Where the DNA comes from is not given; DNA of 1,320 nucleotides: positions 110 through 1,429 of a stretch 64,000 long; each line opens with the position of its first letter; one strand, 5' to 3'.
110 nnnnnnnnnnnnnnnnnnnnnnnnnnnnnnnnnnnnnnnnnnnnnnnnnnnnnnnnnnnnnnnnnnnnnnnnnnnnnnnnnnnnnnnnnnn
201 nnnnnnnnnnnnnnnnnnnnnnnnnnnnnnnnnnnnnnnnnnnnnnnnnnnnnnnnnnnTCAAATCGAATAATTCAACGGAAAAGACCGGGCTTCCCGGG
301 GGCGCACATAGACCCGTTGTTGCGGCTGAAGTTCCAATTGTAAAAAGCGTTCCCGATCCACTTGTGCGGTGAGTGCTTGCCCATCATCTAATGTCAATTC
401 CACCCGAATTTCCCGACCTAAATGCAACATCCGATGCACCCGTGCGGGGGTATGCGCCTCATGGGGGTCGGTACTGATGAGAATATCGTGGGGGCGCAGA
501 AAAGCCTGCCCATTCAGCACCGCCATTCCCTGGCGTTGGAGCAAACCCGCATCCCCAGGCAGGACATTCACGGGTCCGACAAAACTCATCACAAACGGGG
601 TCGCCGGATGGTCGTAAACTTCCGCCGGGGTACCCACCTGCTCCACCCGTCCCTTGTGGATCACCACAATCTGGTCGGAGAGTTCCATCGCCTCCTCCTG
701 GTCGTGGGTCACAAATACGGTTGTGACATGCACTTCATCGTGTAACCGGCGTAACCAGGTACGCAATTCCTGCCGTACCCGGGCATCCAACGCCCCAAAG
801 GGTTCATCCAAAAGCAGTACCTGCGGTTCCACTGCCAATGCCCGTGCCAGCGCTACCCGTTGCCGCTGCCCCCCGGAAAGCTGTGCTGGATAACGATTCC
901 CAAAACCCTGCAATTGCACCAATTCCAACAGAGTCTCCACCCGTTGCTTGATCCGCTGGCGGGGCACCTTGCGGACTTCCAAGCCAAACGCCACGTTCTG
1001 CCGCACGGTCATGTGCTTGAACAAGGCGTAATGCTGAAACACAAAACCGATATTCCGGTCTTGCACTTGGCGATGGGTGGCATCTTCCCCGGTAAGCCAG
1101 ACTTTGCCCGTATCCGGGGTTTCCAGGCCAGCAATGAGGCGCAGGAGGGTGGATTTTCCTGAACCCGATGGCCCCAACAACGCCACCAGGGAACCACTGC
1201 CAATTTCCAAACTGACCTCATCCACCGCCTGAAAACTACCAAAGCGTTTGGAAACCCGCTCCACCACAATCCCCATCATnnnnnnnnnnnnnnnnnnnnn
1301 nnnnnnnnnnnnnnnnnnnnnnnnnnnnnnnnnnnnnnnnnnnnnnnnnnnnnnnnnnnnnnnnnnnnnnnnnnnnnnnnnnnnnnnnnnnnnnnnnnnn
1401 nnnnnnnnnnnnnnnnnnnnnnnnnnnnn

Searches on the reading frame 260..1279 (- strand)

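Call 50: search_protein_families(library=pfam, proteins=[window:260-1279:-], max_evalue=0.001)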
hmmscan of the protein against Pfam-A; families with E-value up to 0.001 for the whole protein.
window:260-1279:- (339 aa): 7 families
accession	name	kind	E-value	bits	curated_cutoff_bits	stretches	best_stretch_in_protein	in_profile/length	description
PF00005.33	ABC_tran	-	3.8e-39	134.8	25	1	20-161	2-136/137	ABC transporter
PF12857.13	TOBE_3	-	5e-12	46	27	1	272-328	2-59/59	TOBE-like domain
PF03459.23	TOBE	-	1.1e-08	35.7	22.3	1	278-327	8-57/64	TOBE domain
PF13304.12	AAA_21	-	1.4e-08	35.6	27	0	117-195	221-301/304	AAA domain, putative AbiEii toxin, Type IV TA system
PF08402.16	TOBE_2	-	2.9e-08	34.1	21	1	261-331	3-72/76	TOBE domain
PF02463.25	SMC_N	-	2.4e-06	27.6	40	0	126-209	135-213/220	RecF/RecN/SMC N terminal domain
PF13555.12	AAA_29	-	0.00063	19.9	27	0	22-46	15-39/61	P-loop containing region of AAA domain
